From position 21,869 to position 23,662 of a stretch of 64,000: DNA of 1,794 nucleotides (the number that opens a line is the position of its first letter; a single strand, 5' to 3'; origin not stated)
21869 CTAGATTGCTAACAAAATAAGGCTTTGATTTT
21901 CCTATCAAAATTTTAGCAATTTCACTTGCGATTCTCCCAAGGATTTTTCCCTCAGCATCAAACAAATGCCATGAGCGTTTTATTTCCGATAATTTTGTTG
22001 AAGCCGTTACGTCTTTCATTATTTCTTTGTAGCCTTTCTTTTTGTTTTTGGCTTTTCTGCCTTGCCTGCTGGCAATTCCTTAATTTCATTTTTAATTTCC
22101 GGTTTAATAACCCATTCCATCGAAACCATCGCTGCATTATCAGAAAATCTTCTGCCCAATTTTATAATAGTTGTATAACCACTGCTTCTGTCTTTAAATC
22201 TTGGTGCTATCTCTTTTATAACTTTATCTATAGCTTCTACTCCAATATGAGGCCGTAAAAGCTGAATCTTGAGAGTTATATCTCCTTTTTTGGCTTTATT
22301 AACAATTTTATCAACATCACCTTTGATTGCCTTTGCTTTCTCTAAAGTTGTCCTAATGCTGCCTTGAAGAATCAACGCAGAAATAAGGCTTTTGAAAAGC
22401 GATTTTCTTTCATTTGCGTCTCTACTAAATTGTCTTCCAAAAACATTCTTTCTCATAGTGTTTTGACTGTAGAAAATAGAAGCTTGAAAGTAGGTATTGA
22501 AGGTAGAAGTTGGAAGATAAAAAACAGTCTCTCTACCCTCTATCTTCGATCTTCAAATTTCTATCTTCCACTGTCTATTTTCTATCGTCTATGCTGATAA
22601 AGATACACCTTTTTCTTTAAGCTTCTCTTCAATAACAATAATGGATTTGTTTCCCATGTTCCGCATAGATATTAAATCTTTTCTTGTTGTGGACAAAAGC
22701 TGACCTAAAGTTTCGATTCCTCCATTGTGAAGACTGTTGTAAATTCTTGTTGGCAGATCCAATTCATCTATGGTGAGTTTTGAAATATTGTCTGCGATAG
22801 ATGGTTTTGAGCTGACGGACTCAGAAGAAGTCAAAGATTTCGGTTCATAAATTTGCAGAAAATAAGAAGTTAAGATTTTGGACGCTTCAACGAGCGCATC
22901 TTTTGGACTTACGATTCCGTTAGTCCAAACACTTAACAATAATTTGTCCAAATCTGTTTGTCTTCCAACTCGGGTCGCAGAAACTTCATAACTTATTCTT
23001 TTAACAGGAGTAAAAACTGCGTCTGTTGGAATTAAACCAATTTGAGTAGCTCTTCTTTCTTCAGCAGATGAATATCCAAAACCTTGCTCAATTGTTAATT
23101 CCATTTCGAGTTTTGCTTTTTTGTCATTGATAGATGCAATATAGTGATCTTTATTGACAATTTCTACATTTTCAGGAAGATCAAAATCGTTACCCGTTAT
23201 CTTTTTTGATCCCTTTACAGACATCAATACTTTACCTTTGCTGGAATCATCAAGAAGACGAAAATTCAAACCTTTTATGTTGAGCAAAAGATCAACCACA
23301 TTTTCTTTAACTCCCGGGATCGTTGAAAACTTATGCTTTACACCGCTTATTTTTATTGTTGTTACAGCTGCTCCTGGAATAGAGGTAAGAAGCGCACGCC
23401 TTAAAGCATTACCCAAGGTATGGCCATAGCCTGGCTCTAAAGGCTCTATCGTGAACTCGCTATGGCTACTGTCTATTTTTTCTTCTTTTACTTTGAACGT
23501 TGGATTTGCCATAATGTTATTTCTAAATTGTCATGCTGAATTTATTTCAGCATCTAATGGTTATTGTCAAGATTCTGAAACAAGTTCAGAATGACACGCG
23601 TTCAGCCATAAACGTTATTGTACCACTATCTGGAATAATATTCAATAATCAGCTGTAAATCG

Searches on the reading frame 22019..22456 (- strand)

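Call 72: search_protein_families(library=pfam, proteins=[window:22019-22456:-])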
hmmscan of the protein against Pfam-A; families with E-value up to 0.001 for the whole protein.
window:22019-22456:- (145 aa): 1 family
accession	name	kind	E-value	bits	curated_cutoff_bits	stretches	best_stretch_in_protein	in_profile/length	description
PF01196.24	Ribosomal_L17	-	4.7e-23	82.3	27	1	20-116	1-97/97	Ribosomal protein L17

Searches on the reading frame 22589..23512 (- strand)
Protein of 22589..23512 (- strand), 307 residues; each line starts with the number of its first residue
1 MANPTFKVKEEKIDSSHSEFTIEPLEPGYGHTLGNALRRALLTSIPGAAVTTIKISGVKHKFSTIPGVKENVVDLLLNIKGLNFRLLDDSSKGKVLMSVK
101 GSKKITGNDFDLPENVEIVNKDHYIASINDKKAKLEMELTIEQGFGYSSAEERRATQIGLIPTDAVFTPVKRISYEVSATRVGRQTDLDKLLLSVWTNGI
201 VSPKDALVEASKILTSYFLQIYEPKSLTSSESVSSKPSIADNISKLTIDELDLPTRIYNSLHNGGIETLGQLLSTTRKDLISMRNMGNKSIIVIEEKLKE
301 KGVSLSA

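Call 72: search_protein_families(library=pfam, proteins=[window:22589-23512:-])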
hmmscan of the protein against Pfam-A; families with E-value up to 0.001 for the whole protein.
window:22589-23512:- (307 aa): 3 families
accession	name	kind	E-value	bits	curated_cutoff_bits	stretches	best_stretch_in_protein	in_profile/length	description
PF01000.31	RNA_pol_A_bac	-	3.3e-29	102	33.9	1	53-168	1-119/119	RNA polymerase Rpb3/RpoA insert domain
PF01193.29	RNA_pol_L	-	3.4e-22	78.4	24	1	23-216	1-72/74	RNA polymerase Rpb3/Rpb11 dimerisation domain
PF03118.21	RNA_pol_A_CTD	-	3.2e-16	59.2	23.8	1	244-300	11-67/67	Bacterial RNA polymerase, alpha chain C terminal domain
